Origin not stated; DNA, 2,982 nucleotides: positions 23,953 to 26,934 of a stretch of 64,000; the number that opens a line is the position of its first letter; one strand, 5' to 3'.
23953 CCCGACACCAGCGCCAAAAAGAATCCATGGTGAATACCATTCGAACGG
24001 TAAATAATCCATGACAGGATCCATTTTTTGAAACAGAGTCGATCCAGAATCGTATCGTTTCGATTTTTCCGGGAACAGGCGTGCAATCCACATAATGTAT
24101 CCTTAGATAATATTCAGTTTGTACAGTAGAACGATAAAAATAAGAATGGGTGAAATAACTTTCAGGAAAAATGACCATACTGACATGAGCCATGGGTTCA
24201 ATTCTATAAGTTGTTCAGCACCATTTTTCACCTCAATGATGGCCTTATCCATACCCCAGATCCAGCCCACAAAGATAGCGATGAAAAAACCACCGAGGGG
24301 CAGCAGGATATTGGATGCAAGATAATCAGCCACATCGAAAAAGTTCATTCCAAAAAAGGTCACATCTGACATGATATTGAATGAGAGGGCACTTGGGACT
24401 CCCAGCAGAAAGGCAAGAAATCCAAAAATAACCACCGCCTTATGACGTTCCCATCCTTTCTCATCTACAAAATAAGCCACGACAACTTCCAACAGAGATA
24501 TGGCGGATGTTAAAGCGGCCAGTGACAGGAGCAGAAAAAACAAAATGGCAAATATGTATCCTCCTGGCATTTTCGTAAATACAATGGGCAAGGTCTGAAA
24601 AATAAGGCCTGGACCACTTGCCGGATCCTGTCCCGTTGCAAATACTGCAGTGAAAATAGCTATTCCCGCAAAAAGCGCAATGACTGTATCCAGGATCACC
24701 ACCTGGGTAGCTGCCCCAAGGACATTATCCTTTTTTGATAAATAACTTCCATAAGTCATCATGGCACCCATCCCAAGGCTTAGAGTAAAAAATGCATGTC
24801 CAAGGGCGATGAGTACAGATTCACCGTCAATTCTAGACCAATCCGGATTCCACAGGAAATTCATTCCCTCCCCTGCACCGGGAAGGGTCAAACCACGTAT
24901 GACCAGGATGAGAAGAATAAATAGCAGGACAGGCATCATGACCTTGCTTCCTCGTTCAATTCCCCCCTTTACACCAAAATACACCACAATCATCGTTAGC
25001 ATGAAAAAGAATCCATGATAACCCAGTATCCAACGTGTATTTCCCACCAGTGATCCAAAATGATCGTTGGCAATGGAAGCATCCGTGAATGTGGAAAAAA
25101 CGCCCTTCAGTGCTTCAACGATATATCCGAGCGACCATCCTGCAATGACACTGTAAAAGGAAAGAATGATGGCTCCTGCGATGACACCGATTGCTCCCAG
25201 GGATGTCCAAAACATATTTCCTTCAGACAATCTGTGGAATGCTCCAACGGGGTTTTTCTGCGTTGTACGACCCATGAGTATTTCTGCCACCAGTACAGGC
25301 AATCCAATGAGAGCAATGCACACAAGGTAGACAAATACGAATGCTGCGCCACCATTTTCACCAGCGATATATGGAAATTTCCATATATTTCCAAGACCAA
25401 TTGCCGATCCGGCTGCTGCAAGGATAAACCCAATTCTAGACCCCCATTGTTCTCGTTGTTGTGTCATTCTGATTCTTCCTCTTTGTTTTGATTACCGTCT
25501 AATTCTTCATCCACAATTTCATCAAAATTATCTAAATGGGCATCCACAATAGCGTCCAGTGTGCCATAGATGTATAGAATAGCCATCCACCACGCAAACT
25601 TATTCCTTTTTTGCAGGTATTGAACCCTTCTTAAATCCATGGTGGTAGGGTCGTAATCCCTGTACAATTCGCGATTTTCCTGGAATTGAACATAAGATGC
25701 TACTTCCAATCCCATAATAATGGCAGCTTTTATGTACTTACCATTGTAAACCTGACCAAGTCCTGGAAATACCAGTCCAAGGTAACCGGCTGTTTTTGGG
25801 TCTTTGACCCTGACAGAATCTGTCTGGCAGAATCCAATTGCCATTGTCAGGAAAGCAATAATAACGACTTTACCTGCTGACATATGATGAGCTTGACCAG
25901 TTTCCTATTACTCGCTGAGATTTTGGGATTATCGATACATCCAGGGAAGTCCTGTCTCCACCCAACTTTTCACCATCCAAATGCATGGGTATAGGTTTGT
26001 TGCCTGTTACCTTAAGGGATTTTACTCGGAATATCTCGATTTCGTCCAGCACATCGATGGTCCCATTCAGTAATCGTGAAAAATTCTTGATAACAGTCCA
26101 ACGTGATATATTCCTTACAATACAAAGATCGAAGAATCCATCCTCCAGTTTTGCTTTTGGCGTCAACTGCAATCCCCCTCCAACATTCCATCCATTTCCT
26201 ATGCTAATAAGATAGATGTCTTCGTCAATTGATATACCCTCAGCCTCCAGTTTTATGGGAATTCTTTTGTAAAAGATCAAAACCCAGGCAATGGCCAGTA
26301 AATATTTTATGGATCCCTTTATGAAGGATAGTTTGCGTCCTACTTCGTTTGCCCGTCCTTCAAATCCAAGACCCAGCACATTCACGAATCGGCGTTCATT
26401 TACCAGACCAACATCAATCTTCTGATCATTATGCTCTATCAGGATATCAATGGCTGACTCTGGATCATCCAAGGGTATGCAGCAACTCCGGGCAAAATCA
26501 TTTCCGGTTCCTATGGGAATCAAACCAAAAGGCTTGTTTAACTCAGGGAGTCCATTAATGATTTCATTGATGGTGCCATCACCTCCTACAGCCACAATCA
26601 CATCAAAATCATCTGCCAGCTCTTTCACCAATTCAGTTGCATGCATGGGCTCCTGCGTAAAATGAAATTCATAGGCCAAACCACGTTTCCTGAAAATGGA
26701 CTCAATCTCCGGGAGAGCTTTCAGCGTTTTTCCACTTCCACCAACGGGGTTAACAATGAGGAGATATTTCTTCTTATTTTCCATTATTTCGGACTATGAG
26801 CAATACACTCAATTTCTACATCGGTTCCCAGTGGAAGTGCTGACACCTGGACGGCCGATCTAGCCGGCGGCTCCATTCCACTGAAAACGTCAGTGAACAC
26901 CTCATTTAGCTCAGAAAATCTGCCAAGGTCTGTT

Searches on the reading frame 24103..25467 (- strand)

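Call 61: search_protein_families(library=pfam, proteins=[window:24103-25467:-], max_evalue=0.0001)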
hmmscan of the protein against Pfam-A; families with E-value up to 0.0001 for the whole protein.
window:24103-25467:- (454 aa): 1 family
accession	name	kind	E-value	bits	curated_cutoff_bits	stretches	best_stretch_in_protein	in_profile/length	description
PF00209.24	SNF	-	4.5e-64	217.5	27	2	142-451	174-481/524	Sodium:neurotransmitter symporter family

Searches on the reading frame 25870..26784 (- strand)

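Call 61: search_protein_families(library=pfam, proteins=[window:25870-26784:-], max_evalue=0.0001)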
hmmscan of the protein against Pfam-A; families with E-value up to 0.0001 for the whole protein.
window:25870-26784:- (304 aa): 2 families
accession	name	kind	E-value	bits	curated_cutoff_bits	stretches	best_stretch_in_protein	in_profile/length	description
PF00781.29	DAGK_cat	-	1.7e-34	118.5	23.6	1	6-127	1-124/125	Diacylglycerol kinase catalytic domain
PF19279.4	YegS_C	-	5.8e-24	85.1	27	1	137-293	3-157/158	YegS C-terminal NAD kinase beta sandwich-like domain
